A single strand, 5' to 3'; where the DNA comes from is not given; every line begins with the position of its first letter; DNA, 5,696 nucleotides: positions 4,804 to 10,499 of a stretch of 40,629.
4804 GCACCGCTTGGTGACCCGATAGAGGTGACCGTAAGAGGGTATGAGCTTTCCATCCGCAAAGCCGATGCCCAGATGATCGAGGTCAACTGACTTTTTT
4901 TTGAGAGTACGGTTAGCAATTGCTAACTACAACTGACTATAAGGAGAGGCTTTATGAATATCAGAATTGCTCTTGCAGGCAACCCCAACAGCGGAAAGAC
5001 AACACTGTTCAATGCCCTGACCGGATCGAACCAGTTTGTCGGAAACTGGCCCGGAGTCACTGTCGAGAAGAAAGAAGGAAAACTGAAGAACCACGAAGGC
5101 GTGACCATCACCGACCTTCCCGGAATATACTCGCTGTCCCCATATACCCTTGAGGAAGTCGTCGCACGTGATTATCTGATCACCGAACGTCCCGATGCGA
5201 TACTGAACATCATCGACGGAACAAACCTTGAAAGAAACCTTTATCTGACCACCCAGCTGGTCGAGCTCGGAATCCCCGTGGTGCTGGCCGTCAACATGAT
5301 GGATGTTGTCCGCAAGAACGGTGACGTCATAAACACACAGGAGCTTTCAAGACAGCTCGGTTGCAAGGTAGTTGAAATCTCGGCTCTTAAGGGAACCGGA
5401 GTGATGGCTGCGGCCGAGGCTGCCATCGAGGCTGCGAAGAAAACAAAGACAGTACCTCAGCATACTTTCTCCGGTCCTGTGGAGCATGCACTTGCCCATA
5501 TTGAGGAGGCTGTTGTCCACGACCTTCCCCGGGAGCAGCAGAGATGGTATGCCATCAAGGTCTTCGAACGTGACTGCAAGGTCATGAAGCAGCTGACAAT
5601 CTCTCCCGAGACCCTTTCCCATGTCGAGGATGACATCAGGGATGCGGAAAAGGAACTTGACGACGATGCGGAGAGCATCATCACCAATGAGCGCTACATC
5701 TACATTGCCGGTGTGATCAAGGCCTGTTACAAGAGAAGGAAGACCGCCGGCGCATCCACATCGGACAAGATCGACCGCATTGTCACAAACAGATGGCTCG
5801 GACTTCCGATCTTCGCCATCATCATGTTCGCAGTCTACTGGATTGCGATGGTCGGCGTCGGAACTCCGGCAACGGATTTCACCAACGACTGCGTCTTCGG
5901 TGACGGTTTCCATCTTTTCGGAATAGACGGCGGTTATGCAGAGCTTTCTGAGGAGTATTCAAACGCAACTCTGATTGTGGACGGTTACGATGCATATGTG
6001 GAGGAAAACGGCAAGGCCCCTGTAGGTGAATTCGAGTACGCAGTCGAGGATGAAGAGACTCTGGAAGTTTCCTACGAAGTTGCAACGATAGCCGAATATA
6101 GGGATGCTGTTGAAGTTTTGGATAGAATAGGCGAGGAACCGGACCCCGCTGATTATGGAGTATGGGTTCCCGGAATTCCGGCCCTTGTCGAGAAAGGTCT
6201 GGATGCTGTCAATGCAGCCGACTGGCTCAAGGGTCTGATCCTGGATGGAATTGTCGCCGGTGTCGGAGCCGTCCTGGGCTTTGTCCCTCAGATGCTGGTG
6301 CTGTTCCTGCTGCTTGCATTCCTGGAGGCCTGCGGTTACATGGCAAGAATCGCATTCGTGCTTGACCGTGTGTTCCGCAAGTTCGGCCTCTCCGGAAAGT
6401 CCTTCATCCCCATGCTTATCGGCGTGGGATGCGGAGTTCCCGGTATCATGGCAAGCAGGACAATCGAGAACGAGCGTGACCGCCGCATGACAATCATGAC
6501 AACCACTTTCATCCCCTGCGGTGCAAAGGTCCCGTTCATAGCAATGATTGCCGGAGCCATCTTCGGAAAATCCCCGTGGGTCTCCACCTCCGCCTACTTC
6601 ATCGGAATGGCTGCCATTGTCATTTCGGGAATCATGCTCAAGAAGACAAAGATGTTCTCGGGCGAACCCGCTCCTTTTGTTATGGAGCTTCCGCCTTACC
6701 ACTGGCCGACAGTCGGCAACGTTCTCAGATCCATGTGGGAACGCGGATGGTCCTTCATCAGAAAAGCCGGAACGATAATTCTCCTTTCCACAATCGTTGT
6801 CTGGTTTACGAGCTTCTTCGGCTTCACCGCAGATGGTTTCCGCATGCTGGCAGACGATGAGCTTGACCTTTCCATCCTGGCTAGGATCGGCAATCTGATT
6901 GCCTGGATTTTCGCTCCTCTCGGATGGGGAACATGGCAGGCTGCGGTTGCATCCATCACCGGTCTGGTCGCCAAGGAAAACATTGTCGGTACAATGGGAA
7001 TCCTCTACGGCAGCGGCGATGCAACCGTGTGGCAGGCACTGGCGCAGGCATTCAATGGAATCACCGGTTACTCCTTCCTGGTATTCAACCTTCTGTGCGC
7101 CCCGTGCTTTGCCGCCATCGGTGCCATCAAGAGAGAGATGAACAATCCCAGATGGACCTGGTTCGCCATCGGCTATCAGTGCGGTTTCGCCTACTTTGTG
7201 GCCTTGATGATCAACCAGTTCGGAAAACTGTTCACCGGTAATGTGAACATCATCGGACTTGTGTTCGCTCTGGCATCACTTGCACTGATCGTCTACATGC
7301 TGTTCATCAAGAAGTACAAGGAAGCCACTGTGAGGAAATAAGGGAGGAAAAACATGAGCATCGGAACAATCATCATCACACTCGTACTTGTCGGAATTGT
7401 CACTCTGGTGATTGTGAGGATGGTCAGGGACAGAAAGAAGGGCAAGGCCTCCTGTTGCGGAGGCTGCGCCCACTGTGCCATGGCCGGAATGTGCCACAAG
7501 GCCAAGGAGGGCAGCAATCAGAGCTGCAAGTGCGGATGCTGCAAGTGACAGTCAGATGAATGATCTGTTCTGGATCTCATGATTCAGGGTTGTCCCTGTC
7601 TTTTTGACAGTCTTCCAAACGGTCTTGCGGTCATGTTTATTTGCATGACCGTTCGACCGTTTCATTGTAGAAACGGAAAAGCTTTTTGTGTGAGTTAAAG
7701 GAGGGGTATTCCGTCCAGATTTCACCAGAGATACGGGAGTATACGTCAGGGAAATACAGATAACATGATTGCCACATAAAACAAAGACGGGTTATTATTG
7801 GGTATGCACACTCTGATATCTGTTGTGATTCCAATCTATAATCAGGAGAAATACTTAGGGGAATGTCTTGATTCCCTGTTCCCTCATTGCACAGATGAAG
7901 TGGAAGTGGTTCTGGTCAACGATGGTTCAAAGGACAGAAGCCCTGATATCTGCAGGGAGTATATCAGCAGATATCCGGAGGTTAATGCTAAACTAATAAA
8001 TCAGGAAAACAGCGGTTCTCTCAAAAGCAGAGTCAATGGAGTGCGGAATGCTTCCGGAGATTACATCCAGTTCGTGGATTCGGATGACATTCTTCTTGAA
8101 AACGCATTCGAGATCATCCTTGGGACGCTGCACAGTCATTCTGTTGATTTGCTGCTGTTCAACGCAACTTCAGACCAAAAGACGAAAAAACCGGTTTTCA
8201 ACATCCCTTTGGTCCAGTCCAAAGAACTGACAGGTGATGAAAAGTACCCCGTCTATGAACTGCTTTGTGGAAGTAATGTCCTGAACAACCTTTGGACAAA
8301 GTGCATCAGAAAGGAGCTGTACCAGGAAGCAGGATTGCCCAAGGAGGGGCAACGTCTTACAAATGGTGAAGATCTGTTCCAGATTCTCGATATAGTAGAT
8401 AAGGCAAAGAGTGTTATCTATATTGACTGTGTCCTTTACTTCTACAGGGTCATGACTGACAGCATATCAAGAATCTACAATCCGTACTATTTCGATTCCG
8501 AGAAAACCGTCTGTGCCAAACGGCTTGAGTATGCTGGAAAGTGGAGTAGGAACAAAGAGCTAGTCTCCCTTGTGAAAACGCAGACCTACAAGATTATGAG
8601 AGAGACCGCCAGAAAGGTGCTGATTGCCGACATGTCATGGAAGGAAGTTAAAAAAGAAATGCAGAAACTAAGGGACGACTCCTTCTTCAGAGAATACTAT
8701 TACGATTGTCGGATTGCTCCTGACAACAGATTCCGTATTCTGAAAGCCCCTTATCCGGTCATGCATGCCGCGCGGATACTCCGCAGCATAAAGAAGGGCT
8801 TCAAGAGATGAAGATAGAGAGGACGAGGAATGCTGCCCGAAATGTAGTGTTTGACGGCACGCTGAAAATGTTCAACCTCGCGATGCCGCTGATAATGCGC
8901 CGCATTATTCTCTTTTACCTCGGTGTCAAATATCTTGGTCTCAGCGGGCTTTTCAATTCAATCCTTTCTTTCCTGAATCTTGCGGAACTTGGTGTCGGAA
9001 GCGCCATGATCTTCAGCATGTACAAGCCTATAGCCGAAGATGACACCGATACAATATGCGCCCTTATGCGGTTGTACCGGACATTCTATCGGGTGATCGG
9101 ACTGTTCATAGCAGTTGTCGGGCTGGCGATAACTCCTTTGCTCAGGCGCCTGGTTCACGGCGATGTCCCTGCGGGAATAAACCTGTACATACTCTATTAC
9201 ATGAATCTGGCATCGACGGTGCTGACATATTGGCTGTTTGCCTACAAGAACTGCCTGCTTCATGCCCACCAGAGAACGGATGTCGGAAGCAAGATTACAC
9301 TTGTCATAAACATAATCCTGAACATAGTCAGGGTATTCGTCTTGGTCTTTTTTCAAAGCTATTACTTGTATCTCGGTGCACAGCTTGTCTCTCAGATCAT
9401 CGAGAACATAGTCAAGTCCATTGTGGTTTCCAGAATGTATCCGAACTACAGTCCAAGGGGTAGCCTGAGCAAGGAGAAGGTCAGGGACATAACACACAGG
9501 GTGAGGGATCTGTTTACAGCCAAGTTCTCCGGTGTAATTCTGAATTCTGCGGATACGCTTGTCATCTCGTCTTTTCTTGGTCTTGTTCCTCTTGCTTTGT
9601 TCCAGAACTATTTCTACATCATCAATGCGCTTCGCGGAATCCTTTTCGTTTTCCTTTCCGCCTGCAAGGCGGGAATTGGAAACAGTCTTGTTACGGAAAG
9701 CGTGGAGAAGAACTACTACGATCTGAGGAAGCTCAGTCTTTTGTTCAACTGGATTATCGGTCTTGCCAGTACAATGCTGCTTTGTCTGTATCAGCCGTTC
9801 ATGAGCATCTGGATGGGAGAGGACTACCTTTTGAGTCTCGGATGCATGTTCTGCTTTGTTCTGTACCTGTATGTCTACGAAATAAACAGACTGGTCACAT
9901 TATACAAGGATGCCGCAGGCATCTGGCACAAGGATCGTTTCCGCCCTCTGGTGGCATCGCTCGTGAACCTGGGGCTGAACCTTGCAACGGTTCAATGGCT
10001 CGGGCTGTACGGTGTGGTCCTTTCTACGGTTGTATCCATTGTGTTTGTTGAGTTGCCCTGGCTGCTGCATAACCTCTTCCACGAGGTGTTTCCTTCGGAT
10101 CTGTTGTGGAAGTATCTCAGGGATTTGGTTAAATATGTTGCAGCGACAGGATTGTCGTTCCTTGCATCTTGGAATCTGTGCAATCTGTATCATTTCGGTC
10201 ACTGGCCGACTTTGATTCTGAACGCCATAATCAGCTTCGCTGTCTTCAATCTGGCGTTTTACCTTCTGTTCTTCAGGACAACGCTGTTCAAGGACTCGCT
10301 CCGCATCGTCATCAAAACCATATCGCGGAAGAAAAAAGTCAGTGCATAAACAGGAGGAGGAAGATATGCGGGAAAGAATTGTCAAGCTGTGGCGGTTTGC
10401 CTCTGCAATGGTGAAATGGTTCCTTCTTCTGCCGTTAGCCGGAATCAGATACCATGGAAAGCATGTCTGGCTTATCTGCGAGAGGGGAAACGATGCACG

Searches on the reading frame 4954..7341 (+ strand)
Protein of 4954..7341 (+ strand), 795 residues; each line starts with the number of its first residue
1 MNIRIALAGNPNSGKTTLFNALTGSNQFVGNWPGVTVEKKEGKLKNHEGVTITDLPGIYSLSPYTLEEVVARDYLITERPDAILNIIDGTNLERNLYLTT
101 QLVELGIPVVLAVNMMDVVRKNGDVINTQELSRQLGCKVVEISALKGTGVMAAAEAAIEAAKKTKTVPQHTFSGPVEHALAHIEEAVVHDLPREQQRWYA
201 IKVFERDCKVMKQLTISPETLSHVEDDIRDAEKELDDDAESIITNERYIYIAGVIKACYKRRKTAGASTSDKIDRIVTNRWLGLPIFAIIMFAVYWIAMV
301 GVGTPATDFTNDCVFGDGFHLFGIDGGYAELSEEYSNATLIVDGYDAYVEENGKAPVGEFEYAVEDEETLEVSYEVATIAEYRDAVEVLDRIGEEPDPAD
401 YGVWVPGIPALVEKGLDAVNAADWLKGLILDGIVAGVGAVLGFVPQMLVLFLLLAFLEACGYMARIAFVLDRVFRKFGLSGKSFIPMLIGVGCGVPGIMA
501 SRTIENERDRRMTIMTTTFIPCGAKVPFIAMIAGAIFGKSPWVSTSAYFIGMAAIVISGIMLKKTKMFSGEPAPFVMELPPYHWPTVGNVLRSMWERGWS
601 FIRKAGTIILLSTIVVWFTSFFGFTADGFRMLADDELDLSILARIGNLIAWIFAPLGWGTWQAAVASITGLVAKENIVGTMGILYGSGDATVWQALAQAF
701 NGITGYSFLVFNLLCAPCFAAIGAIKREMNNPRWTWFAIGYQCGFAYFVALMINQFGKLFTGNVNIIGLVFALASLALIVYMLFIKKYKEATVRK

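Call 7: search_protein_families(library=pfam, proteins=[window:4954-7341:+], max_evalue=0.001)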
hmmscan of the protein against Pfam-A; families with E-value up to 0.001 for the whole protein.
window:4954-7341:+ (795 aa): 5 families
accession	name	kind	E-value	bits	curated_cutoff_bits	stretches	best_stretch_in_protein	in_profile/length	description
PF02421.24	FeoB_N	-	7.4e-66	220.9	27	1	4-153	2-152/156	Ferrous iron transport protein B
PF07670.19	Gate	-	4.3e-34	117.5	29.6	2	441-535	2-103/104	Nucleoside recognition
PF07664.17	FeoB_C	-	4.1e-22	78.1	26.6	1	546-597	3-54/54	Ferrous iron transport protein B C terminus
PF17910.6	FeoB_Cyto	-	1.1e-21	77.5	23.4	1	173-260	2-90/90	FeoB cytosolic helical domain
PF01926.29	MMR_HSR1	-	5.9e-20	71.9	21.9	1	4-114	1-112/113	50S ribosome-binding GTPase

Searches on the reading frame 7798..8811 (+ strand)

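Call 7: search_protein_families(library=pfam, proteins=[window:7798-8811:+], max_evalue=0.001)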
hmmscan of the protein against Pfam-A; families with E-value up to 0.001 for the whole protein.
window:7798-8811:+ (337 aa): 3 families
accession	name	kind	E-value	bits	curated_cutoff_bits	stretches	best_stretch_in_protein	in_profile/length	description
PF00535.33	Glycos_transf_2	-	1.3e-27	97.2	23.3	1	8-127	1-119/168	Glycosyl transferase family 2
PF13641.12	Glyco_tranf_2_3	-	2.9e-14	54.1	27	1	7-126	3-126/230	Glycosyltransferase like family 2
PF10111.15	Glyco_tranf_2_2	-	8.7e-08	32.4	27.3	1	8-111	1-106/276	Glycosyltransferase like family 2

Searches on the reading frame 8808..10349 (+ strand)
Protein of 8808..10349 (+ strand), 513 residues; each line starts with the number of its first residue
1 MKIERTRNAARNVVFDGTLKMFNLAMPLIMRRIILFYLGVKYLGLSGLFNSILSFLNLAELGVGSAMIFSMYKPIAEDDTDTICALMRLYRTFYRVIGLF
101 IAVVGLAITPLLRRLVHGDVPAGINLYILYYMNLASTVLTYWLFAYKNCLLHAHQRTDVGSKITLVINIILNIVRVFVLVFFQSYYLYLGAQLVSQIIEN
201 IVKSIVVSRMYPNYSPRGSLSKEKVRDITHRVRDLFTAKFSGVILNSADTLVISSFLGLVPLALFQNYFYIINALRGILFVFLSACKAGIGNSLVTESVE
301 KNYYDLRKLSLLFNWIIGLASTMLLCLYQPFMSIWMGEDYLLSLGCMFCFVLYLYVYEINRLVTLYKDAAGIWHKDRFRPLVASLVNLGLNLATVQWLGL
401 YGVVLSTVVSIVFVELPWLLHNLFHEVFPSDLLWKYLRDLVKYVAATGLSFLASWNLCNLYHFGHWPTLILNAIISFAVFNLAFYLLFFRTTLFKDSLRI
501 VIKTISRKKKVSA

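Call 7: search_protein_families(library=pfam, proteins=[window:8808-10349:+], max_evalue=0.001)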
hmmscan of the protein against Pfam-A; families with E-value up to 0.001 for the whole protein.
window:8808-10349:+ (513 aa): 0 families

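Call 24: search_protein_families(library=pfam, proteins=[window:8808-10349:+], max_evalue=10)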
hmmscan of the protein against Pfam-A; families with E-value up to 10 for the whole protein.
window:8808-10349:+ (513 aa): 1 family
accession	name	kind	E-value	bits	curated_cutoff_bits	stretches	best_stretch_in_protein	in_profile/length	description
PF10119.14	MethyTransf_Reg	-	0.31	12.3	25.5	1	421-459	3-41/84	Predicted methyltransferase regulatory domain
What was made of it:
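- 8808..10349 (+): 513-aa polytopic protein, probably the Wzx flippase, in the divergent half of the locus. No Pfam hit (calls 7, 24).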
